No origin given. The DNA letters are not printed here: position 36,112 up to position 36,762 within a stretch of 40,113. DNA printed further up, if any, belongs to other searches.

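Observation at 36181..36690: Avd/23S-IVS-type four-helix-bundle gene carried between inverted heptanucleotide-repeat arms, wedged between a T9SS-type cargo gene and its PorV-like partner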

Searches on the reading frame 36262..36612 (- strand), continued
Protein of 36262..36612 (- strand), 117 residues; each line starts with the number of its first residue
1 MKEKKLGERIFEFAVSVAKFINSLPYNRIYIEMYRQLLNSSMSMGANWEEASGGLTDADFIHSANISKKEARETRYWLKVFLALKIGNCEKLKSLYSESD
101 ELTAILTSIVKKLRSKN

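Call 98: search_solved_structures(query=window:36262-36612:-, max_evalue=0.01)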
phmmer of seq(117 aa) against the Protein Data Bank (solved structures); distinct sequences matched with E-value up to 0.01: 1.
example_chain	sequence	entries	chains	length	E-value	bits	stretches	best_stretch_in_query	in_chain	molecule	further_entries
2rld_A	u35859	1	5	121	1.6e-15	60.7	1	1-114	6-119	Uncharacterized protein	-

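Call 100: get_annotated_region(hit=H7, flank=600)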
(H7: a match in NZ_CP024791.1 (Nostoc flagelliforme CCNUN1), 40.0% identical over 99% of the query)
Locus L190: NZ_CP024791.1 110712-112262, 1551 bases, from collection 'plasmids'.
description: Nostoc flagelliforme CCNUN1 plasmid pNFSY06, complete sequence
organism: Nostoc flagelliforme CCNUN1 (NCBI taxid 2038116)
taxonomy: Bacteria; Cyanobacteriota; Cyanophyceae; Nostocales; Nostocaceae; Nostoc; Nostoc flagelliforme; Nostoc flagelliforme CCNUN1
host: -; source: cell culture,desert soil; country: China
typing (MOB-suite, as given by PLSDB): non-mobilizable; replicon rep_cluster_1622,rep_cluster_317
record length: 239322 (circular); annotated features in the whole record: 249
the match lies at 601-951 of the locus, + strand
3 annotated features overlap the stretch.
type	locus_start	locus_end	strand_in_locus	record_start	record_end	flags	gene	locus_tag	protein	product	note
CDS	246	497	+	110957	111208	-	-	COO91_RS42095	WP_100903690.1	hypothetical protein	-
CDS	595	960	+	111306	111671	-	-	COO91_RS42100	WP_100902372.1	four helix bundle protein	-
CDS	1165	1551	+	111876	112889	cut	-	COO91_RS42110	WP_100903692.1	DNA cytosine methyltransferase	GO:0006304 - DNA modification [Evidence IEA]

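Call 101: get_annotated_region(hit=H8, flank=600)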
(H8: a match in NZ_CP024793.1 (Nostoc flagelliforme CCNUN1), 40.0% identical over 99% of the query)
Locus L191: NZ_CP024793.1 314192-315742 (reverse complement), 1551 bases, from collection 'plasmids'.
description: Nostoc flagelliforme CCNUN1 plasmid pNFSY08, complete sequence
organism: Nostoc flagelliforme CCNUN1 (NCBI taxid 2038116)
taxonomy: Bacteria; Cyanobacteriota; Cyanophyceae; Nostocales; Nostocaceae; Nostoc; Nostoc flagelliforme; Nostoc flagelliforme CCNUN1
host: -; source: cell culture,desert soil; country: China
typing (MOB-suite, as given by PLSDB): conjugative; replicon rep_cluster_317; relaxase MOBP,MOBV,MOBV; mating-pair formation MPF_T
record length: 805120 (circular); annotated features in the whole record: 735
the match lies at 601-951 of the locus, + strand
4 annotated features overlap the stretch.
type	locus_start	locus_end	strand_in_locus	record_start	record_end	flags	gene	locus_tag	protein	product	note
CDS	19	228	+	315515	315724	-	-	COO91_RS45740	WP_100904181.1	hypothetical protein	-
CDS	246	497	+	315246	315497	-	-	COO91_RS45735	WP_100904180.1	hypothetical protein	-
CDS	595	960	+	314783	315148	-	-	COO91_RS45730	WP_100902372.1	four helix bundle protein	-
CDS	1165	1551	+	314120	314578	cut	-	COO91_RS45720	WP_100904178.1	DUF1392 domain-containing protein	-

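Call 102: get_annotated_region(hit=H6, flank=600)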
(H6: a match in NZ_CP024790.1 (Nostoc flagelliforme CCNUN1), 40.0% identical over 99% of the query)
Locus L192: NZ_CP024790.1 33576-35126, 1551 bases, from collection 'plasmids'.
description: Nostoc flagelliforme CCNUN1 plasmid pNFSY05, complete sequence
organism: Nostoc flagelliforme CCNUN1 (NCBI taxid 2038116)
taxonomy: Bacteria; Cyanobacteriota; Cyanophyceae; Nostocales; Nostocaceae; Nostoc; Nostoc flagelliforme; Nostoc flagelliforme CCNUN1
host: -; source: cell culture,desert soil; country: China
typing (MOB-suite, as given by PLSDB): non-mobilizable; replicon rep_cluster_317
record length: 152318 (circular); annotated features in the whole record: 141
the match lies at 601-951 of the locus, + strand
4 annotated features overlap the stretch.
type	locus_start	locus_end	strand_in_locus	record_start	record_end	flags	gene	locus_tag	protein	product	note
CDS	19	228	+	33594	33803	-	-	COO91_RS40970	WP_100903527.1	hypothetical protein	-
CDS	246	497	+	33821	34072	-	-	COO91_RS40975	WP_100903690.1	hypothetical protein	-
CDS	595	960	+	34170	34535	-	-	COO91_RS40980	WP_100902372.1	four helix bundle protein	-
CDS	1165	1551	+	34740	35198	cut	-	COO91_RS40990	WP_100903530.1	DUF1392 domain-containing protein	-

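Call 118: search_dna_similar(query=window:36262-36612:-, collection=phages, mode=protein, max_rows=15, max_evalue=0.01)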
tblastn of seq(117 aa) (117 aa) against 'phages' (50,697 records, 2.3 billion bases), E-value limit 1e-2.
Records with a match: 2; places in all: 2; records where one place covers at least 80% of the query: 1.
Best place of each record, by identity: <60% 2.
By first word of the organism name: Bacteriophage 2.
By host as written in the record: - 2.
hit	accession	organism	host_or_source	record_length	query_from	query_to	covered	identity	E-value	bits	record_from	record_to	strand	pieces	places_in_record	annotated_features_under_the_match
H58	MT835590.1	Bacteriophage sp.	human fecal samples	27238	1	95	81%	35.8%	4e-8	55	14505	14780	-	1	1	record has no annotation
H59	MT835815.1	Bacteriophage sp.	human fecal samples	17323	12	82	61%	35.2%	4e-4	44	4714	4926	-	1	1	record has no annotation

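Call 119: get_annotated_region(hit=H27, flank=500)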
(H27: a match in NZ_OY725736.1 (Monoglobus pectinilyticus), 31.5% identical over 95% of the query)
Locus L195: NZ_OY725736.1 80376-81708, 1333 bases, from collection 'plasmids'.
description: Monoglobus pectinilyticus strain Ruminococcaceae species TSDC17.2-1.2 plasmid 12, complete sequence
organism: Monoglobus pectinilyticus (NCBI taxid 1981510)
taxonomy: Bacteria; Bacillota; Clostridia; Monoglobales; Monoglobaceae; Monoglobus; Monoglobus pectinilyticus
host: -; source: -; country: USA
typing (MOB-suite, as given by PLSDB): non-mobilizable
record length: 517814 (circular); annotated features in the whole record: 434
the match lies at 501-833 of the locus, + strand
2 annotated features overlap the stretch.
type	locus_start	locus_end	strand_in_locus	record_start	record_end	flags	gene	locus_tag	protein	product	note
CDS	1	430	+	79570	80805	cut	-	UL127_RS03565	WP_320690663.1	restriction endonuclease subunit S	GO:0006304 - DNA modification [Evidence IEA]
CDS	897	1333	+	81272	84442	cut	-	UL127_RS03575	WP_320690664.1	HsdR family type I site-specific deoxyribonuclease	GO:0009307 - DNA restriction-modification system [Evidence IEA]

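Call 120: get_annotated_region(hit=H32, flank=500)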
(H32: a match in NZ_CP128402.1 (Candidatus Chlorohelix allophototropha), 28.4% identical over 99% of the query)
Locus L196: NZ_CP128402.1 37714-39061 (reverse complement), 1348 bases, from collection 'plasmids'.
description: Candidatus Chlorohelix allophototropha isolate L227-S17 plasmid unnamed2, complete sequence
organism: Candidatus Chlorohelix allophototropha (NCBI taxid 3003348)
taxonomy: Bacteria; Chloroflexota; Chloroflexia; Candidatus Chloroheliales; Candidatus Chloroheliaceae; Candidatus Chlorohelix; Candidatus Chlorohelix allophototropha
host: -; source: Single colony of Candidatus Chlorohelix allophototropha from a non-axenic enrichment (subculture 19.9); ...; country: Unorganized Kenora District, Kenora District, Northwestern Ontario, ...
typing (MOB-suite, as given by PLSDB): non-mobilizable
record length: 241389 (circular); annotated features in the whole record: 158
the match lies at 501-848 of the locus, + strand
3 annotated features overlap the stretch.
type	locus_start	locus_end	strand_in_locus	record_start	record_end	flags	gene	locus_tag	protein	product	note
CDS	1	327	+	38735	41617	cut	-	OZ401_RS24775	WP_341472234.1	DUF1156 domain-containing protein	-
CDS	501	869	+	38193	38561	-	-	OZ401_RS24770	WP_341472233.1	four helix bundle protein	-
CDS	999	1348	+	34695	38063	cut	-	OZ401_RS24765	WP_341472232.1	Swt1 family HEPN domain-containing protein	-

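Call 121: get_annotated_region(hit=H12, flank=500)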
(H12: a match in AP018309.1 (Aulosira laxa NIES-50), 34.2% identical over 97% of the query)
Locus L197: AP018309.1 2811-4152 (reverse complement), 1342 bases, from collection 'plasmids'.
description: Aulosira laxa NIES-50 plasmid plasmid2 DNA, complete genome
organism: Aulosira laxa NIES-50 (NCBI taxid 1541988)
taxonomy: Bacteria; Cyanobacteriota; Cyanophyceae; Nostocales; Fortieaceae; Aulosira; Aulosira laxa; Aulosira laxa NIES-50
host: -; source: -; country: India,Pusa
typing (MOB-suite, as given by PLSDB): conjugative; relaxase MOBF; mating-pair formation MPF_T
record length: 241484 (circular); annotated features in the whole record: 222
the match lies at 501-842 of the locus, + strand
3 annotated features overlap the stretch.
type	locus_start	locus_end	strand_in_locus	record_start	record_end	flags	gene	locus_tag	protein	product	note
CDS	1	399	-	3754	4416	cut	-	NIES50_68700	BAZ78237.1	hypothetical protein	-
CDS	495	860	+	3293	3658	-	-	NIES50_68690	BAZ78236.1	hypothetical protein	-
CDS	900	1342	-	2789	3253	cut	-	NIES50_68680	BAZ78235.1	hypothetical protein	-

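Call 122: get_annotated_region(hit=H26, flank=500)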
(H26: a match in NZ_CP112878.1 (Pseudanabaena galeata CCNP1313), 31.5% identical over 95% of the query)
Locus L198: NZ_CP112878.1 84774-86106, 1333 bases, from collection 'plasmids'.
description: Pseudanabaena galeata CCNP1313 plasmid pPg_04, complete sequence
organism: Pseudanabaena galeata CCNP1313 (NCBI taxid 2602720)
taxonomy: Bacteria; Cyanobacteriota; Cyanophyceae; Pseudanabaenales; Pseudanabaenaceae; Pseudanabaena; Pseudanabaena galeata; Pseudanabaena galeata CCNP1313
host: -; source: -; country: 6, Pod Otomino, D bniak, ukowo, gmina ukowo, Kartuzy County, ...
typing (MOB-suite, as given by PLSDB): mobilizable; relaxase MOBP
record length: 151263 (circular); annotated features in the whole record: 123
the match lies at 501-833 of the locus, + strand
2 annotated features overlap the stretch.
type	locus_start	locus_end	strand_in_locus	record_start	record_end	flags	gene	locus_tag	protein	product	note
CDS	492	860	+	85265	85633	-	-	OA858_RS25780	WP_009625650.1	four helix bundle protein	-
CDS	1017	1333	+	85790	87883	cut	cas1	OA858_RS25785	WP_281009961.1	CRISPR-associated endonuclease Cas1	GO:0043571 - maintenance of CRISPR repeat elements [Evidence IEA]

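Call 125: search_protein_representatives(alignment_id=A3)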
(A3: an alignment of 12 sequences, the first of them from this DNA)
Query: 12 sequences, 119 profile positions. Proteins with E-value up to 0.001 (for the whole library): 19005; up to 1e-10: 8362; up to 1e-30: 252. The best 150 are listed.
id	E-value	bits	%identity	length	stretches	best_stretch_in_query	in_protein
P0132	4.0e-44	165.5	-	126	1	1-117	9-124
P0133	4.0e-43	162.3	-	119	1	2-117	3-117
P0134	1.2e-42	160.8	-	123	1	1-118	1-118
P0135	3.4e-41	156.1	-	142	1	1-117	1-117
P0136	1.5e-40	154.0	-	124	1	4-115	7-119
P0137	1.8e-40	153.7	-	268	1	2-116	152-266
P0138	3.9e-40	152.6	-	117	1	2-114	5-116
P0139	2.5e-39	150.0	-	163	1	2-117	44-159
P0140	4.1e-39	149.3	-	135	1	2-114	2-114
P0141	7.0e-39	148.6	-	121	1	3-118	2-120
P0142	1.3e-38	147.8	-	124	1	1-116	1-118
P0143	1.9e-38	147.2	-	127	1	3-113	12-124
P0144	1.9e-38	147.2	-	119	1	4-116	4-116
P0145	2.4e-38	146.9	-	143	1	5-112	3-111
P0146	2.7e-38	146.7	-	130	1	3-117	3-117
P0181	6.1e-36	139.1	-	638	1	4-113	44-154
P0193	2.2e-35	137.3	-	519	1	5-114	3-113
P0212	9.3e-35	135.3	-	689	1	4-114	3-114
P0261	4.3e-33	129.9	-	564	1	4-116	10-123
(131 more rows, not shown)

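Call 126: search_protein_families(library=pfam, proteins=[P0181, P0193, P0212, P0261, P0137], max_evalue=0.001)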
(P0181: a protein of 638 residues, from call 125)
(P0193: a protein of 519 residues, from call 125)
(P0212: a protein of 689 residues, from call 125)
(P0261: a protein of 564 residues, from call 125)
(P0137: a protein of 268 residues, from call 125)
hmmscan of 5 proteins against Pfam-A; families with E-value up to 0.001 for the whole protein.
P0181 (638 aa): 5 families
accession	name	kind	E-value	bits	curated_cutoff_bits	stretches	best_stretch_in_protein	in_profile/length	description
PF05635.17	23S_rRNA_IVP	-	2.4e-19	69.9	33.8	1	46-147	5-105/106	23S rRNA-intervening sequence protein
PF03783.19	CsgG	-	1.8e-09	37.7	20.8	1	526-590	38-101/210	Curli production assembly/transport component CsgG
PF04052.18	TolB_N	-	4.8e-05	23.9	22.4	1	506-606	11-103/106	TolB amino-terminal domain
PF11684.13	DUF3280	-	0.00035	21.3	30.1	1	528-611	32-113/138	Protein of unknown function (DUF2380)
PF13036.11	LpoB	-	0.00062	20.1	22.3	0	527-609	49-140/147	Peptidoglycan-synthase activator LpoB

P0193 (519 aa): 2 families
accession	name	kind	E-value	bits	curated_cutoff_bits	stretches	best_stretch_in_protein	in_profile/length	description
PF05635.17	23S_rRNA_IVP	-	5.9e-21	75.1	33.8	1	6-105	7-105/106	23S rRNA-intervening sequence protein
PF03349.22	Toluene_X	-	8.6e-10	38.1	29.7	1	166-458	31-347/421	Outer membrane protein transport protein (OMPP1/FadL/TodX)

P0212 (689 aa): 4 families
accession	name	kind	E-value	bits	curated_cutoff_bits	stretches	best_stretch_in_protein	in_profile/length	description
PF05635.17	23S_rRNA_IVP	-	3.1e-23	82.5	33.8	1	7-105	7-104/106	23S rRNA-intervening sequence protein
PF00515.34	TPR_1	-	4.6e-11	42.5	27.8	1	641-672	2-33/34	Tetratricopeptide repeat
PF07719.23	TPR_2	-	1.2e-08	34.8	27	0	642-672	3-33/34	Tetratricopeptide repeat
PF13371.12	TPR_9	-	0.00096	19.6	35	0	618-675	7-64/73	Tetratricopeptide repeat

P0261 (564 aa): 2 families
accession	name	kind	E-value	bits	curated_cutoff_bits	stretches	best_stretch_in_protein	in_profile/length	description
PF05635.17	23S_rRNA_IVP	-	8.2e-23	81.1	33.8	1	14-113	7-105/106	23S rRNA-intervening sequence protein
PF03349.22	Toluene_X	-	2.4e-07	30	29.7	1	172-526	19-378/421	Outer membrane protein transport protein (OMPP1/FadL/TodX)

P0137 (268 aa): 6 families
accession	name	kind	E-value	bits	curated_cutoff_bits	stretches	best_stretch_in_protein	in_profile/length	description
PF05635.17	23S_rRNA_IVP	-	1.8e-30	105.8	33.8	1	153-256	2-105/106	23S rRNA-intervening sequence protein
PF13470.12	PIN_3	-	2.4e-11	44.9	27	1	2-107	1-114/115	PIN domain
PF01850.27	PIN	-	4.7e-09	37.3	23.6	1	3-112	1-117/120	PIN domain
PF16289.11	PIN_12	-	7.6e-05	23.6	32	1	3-54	1-56/172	PIN domain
PF18477.7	PIN_9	-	0.00013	22.6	26.3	0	3-124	1-114/116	PIN like domain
PF22296.2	bAvd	-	0.00059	20.7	40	1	162-260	9-105/107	bAvd-like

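Call 128: find_encoding_contigs(protein=P0261, flank=2500, max_places=2)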
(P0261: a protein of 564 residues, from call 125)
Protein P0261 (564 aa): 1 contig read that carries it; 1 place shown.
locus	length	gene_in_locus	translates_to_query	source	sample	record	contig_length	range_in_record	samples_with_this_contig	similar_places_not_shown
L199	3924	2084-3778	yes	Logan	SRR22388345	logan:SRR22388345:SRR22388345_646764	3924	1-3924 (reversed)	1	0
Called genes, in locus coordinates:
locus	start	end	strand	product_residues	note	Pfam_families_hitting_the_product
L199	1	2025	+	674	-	?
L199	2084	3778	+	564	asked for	PF05635:23S_rRNA_IVP, PF03349:Toluene_X (weak)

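Call 130: search_protein_families(library=pfam, proteins=[L199:1-2025:+], max_evalue=0.001)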
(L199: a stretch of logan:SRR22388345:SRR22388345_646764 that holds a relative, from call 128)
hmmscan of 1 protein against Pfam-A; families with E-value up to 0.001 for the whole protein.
L199:1-2025:+ (674 aa): 1 family
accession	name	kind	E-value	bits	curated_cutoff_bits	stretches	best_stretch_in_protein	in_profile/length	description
PF12836.13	HHH_3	-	8e-11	42.3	27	1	53-114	4-65/65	Helix-hairpin-helix motif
